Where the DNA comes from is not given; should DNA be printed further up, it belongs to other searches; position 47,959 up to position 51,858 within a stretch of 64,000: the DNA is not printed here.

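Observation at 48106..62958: A 14.85-kb gene encodes a 4,950-aa TpsA-like exoprotein, with no TpsB partner gene adjacent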

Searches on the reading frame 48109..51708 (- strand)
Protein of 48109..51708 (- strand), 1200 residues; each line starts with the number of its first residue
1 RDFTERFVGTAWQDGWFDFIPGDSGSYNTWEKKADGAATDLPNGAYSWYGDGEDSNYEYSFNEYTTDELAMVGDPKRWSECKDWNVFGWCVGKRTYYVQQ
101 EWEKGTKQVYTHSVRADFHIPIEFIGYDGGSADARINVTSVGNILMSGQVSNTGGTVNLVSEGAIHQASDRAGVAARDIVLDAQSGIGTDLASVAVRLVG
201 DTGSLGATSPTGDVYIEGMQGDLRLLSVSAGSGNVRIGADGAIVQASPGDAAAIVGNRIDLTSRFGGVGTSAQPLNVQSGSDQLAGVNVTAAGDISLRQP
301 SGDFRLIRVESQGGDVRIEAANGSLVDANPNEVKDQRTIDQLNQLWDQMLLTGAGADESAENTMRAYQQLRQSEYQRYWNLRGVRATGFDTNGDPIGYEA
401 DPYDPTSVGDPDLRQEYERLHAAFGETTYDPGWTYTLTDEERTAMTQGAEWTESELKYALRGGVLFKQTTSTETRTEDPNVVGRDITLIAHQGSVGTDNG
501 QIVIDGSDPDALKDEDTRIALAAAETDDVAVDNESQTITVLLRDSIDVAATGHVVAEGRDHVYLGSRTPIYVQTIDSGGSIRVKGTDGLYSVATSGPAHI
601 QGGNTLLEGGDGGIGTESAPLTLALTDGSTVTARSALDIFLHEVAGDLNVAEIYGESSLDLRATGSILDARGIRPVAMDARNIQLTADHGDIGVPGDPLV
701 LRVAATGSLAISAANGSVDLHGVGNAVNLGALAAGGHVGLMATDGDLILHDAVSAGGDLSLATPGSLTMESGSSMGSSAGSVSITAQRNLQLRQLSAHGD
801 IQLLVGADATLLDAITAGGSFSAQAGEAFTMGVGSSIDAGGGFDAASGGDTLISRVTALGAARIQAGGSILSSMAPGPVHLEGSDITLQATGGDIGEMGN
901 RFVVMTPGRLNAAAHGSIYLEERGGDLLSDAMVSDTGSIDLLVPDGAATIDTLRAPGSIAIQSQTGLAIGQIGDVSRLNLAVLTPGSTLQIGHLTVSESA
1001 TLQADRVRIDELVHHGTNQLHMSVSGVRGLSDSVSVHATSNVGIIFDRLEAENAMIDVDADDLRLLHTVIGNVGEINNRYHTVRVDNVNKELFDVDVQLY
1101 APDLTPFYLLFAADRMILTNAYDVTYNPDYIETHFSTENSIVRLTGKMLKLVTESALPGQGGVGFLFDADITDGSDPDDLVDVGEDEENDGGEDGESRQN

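Call 50: search_protein_representatives(protein=window:48109-51708:-)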
Query: 1200 residues. Proteins with E-value up to 0.001 (for the whole library): 806; up to 1e-10: 555; up to 1e-30: 280. The best 150 are listed.
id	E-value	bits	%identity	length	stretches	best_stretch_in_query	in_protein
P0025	0.0e+00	1110.9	46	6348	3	1-874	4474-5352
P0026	4.1e-248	843.3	40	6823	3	4-1019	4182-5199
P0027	4.5e-224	763.7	38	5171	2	20-1020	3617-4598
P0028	3.5e-210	717.7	42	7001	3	35-990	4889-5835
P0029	6.4e-182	624.1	49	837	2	141-735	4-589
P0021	3.4e-167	575.4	48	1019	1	120-831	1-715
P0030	1.3e-156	540.3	41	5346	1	8-842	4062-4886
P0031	5.3e-150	518.4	42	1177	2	445-776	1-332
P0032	4.2e-149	515.4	37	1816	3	100-768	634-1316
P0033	2.7e-144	499.5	35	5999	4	109-711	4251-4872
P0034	4.7e-143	495.4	36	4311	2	2-752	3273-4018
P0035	4.2e-138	479.0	51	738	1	113-636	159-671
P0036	1.0e-137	477.7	36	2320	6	99-778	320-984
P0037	6.6e-136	471.7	35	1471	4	113-948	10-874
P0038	5.9e-132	458.6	36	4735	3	3-748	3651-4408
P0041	1.2e-117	411.3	36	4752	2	38-744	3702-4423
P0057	1.5e-94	334.8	37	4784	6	850-1149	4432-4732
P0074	8.5e-82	292.5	30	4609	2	736-1189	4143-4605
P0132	3.2e-63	231.0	32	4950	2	109-853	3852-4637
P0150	1.1e-57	212.6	40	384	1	833-1162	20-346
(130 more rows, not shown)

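Call 51: find_encoding_contigs(protein=P0038, flank=10000, max_places=2)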
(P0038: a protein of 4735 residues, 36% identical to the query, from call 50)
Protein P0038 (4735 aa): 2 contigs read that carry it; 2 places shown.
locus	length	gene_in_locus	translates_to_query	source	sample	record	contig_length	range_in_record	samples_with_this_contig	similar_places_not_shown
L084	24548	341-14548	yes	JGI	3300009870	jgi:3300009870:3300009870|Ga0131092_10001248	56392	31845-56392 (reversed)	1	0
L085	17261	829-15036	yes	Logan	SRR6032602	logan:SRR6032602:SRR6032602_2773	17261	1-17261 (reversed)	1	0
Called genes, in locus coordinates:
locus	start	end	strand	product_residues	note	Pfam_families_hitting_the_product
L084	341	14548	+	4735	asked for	PF05860:TPS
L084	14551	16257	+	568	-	PF08479:POTRA_2, PF03865:ShlB, PF01103:Omp85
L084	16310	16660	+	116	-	-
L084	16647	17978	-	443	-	PF06057:VirJ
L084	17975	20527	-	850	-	PF03706:LPG_synthase_TM, PF09924:LPG_synthase_C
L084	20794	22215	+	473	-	PF01554:MatE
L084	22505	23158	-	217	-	PF06041:DUF924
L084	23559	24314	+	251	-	-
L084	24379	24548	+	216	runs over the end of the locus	PF01323:DSBA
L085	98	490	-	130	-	PF07366:SnoaL (weak), PF12680:SnoaL_2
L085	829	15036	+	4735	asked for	PF05860:TPS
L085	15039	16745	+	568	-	PF08479:POTRA_2, PF03865:ShlB, PF01103:Omp85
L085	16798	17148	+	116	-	-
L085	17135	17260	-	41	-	?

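Call 52: find_encoding_contigs(protein=P0034, flank=10000, max_places=2)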
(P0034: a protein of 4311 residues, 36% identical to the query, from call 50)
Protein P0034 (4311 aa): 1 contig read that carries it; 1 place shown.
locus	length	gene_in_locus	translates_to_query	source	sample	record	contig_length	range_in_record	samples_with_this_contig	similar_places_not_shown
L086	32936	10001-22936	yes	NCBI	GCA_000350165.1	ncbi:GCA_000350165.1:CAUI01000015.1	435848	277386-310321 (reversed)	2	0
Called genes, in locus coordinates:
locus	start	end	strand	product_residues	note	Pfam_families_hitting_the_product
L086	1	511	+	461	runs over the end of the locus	PF00512:HisKA, PF02518:HATPase_c, PF14501:HATPase_c_5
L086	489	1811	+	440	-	PF00072:Response_reg, PF00158:Sigma54_activat, PF14532:Sigma54_activ_2, PF07728:AAA_5, PF25601:AAA_lid_14, PF02954:HTH_8, PF13384:HTH_23 (weak), PF13518:HTH_28 (weak), +4 more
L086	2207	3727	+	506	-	PF00245:Alk_phosphatase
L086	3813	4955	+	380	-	PF07907:YibE_F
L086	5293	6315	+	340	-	PF01547:SBP_bac_1, PF13531:SBP_bac_11, PF13416:SBP_bac_8, PF13343:SBP_bac_6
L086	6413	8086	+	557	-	PF00528:BPD_transp_1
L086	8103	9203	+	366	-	PF00005:ABC_tran, PF13304:AAA_21 (faint)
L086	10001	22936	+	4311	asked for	-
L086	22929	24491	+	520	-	PF07244:POTRA (faint), PF08479:POTRA_2, PF03865:ShlB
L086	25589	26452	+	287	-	-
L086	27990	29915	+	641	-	PF02824:TGS, PF07973:tRNA_SAD, PF00587:tRNA-synt_2b, PF03129:HGTP_anticodon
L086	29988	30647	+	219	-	PF01177:Asp_Glu_race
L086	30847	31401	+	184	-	PF05198:IF3_N, PF00707:IF3_C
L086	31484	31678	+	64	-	PF01632:Ribosomal_L35p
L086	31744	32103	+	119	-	PF00453:Ribosomal_L20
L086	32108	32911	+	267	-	PF22435:MRM3-like_sub_bind, PF08032:SpoU_sub_bind, PF00588:SpoU_methylase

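Call 63: list_cluster_members(proteins=[P0025, P0026, P0027, P0028, P0030, P0033, P0001, P0029])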
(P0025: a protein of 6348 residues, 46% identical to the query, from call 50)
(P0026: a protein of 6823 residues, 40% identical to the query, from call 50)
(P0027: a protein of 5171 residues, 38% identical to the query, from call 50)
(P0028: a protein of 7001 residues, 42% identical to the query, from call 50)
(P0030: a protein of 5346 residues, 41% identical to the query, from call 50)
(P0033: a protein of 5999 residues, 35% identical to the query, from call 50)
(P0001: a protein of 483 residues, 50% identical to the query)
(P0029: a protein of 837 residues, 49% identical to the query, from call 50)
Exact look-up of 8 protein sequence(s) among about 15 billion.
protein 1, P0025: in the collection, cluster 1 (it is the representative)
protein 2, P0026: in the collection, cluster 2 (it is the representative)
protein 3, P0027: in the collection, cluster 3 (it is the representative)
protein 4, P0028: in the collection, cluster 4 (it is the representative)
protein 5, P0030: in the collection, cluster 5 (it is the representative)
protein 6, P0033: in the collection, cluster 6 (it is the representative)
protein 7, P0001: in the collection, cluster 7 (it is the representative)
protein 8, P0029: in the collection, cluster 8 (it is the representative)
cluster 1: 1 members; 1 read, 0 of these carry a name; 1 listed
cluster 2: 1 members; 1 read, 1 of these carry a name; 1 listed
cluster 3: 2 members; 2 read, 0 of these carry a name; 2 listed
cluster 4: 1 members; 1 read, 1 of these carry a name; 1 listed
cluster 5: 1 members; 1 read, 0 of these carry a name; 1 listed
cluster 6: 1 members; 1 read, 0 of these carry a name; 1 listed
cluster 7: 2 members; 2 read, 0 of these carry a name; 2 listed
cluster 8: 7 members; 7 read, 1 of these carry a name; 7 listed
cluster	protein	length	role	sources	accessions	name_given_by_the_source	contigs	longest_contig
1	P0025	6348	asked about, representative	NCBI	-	-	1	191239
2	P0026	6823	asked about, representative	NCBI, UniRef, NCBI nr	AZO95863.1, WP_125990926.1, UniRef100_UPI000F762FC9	hypothetical protein [Halocella sp. SP3-1] | hypothetical protein n=1 Tax=Halocella sp. SP3-1 TaxID=2382161 RepID=UPI000F762FC9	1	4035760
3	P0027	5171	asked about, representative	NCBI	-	-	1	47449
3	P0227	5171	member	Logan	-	-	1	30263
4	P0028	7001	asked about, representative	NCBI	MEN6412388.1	MAG: hypothetical protein ABFC84_06420, partial [Veillonellales bacterium]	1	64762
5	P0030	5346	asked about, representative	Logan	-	-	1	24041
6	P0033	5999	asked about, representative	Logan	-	-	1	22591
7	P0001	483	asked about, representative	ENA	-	-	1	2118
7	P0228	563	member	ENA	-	-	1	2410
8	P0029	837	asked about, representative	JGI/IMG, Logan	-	hypothetical protein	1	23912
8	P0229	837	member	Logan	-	-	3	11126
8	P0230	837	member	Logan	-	-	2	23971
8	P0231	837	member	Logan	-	-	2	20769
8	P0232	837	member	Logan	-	-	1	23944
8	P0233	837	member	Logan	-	-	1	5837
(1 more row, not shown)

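Call 64: find_encoding_contigs(protein=P0029, flank=10000, max_places=2)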
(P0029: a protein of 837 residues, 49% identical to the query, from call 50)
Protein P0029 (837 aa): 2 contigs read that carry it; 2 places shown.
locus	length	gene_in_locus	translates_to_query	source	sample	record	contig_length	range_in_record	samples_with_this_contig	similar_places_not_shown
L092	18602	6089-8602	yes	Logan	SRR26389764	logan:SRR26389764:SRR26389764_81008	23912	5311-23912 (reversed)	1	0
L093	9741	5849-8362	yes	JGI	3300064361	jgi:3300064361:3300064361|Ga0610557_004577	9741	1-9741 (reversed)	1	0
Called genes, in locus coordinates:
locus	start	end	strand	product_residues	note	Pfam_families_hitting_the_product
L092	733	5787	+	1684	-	PF05860:TPS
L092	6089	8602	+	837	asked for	-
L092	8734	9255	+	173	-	PF07244:POTRA (faint), PF08479:POTRA_2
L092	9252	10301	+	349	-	PF03865:ShlB, PF01103:Omp85 (weak)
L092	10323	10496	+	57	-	-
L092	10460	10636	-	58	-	PF03779:SPW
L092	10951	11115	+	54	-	PF00301:Rubredoxin, PF21349:RUBY_RBDX (faint)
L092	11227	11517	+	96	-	PF01169:GDT1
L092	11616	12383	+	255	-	PF03309:Pan_kinase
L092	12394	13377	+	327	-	PF01207:Dus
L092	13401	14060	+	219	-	-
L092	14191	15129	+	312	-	-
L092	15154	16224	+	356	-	PF01488:Shikimate_DH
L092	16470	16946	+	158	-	PF03449:GreA_GreB_N, PF01272:GreA_GreB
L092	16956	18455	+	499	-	PF01336:tRNA_anti-codon, PF00152:tRNA-synt_2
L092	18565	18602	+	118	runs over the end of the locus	PF00072:Response_reg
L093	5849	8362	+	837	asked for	-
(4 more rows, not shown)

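Call 65: find_encoding_contigs(protein=P0150, flank=10000, max_places=2)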
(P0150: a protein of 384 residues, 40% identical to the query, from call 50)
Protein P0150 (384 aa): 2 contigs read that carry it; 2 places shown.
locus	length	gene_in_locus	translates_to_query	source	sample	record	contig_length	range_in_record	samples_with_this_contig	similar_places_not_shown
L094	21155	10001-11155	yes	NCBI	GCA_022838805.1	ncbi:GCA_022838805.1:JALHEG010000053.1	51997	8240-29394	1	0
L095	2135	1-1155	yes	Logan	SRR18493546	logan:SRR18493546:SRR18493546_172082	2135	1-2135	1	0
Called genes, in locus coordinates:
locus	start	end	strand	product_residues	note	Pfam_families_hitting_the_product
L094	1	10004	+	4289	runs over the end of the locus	-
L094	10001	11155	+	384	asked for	-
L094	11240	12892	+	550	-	PF07244:POTRA (faint), PF08479:POTRA_2, PF03865:ShlB, PF01103:Omp85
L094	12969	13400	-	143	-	PF00160:Pro_isomerase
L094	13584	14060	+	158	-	-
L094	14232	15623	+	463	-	PF07992:Pyr_redox_2 (faint), PF21688:FAD-depend_C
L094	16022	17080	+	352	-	PF00724:Oxidored_FMN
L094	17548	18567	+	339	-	PF18152:DAHP_snth_FXD, PF00793:DAHP_synth_1, PF03102:NeuB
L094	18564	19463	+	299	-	PF03446:NAD_binding_2, PF03807:F420_oxidored, PF07991:KARI_N (weak), PF10727:Rossmann-like (weak), PF02153:PDH_N, PF20463:PDH_C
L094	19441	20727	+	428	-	PF00275:EPSP_synthase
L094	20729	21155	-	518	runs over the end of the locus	PF13552:DUF4127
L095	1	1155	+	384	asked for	?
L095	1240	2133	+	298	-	?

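Call 66: find_encoding_contigs(protein=P0032, flank=10000, max_places=2)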
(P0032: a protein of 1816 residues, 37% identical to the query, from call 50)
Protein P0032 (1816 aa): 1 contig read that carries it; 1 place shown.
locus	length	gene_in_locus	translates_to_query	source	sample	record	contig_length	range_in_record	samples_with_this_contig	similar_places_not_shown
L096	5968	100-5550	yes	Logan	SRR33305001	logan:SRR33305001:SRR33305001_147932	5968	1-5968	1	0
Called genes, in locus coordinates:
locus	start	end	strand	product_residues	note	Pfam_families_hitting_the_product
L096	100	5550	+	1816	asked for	-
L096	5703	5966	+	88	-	?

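Call 83: find_encoding_contigs(protein=P0074, flank=6000, max_places=2)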
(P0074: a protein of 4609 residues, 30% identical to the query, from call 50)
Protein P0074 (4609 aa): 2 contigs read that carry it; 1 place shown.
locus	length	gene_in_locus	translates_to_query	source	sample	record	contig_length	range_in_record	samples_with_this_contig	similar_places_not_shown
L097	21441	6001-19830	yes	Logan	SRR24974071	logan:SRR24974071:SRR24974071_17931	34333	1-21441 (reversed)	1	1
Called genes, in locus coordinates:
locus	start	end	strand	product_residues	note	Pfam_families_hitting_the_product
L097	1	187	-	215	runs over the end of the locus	PF05067:Mn_catalase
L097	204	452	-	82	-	PF12652:CotJB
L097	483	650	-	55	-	PF11007:CotJA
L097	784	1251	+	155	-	PF09719:C_GCAxxG_C_C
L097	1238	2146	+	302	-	PF03595:SLAC1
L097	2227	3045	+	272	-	PF02706:Wzz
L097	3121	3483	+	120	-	PF04020:Phage_holin_4_2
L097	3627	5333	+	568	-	PF16927:HisKA_7TM, PF13426:PAS_9 (weak), PF07730:HisKA_3, PF02518:HATPase_c, PF13589:HATPase_c_3 (faint)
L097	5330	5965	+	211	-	PF00072:Response_reg, PF00196:GerE, PF08281:Sigma70_r4_2 (weak), PF13384:HTH_23 (weak)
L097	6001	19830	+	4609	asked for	PF01476:LysM, PF23473:LysM3_LYK4_5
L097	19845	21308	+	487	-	PF07244:POTRA (faint), PF08479:POTRA_2, PF03865:ShlB, PF01103:Omp85 (weak)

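Call 84: find_encoding_contigs(protein=P0057, flank=6000, max_places=2)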
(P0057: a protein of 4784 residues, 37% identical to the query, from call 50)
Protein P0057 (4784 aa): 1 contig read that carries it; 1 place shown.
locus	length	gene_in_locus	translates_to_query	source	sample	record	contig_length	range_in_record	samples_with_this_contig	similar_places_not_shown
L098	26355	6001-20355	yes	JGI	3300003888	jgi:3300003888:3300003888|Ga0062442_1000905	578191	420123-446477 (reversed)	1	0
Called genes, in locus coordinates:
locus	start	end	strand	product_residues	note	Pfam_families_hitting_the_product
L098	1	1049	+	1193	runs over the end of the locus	PF16289:PIN_12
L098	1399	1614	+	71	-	-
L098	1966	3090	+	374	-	-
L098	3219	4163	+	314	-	-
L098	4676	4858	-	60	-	-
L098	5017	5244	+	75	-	-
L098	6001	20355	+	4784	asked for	-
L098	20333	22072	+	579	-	PF07244:POTRA (faint), PF08479:POTRA_2, PF03865:ShlB, PF01103:Omp85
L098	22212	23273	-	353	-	PF08240:ADH_N, PF02826:2-Hacid_dh_C (weak), PF00107:ADH_zinc_N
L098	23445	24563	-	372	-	PF12697:Abhydrolase_6 (weak)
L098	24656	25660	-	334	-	PF00248:Aldo_ket_red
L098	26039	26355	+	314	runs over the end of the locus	PF00165:HTH_AraC (faint), PF06719:AraC_N, PF12833:HTH_18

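Call 85: find_encoding_contigs(protein=P0041, flank=6000, max_places=2)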
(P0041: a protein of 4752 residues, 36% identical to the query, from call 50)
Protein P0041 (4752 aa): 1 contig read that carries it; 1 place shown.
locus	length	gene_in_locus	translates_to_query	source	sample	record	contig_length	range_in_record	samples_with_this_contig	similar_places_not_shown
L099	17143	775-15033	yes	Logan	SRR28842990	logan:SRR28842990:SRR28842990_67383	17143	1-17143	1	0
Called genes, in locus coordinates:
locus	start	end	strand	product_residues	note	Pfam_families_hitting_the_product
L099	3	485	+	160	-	?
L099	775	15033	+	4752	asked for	-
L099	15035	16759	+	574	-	PF08479:POTRA_2, PF03865:ShlB, PF01103:Omp85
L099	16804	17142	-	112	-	?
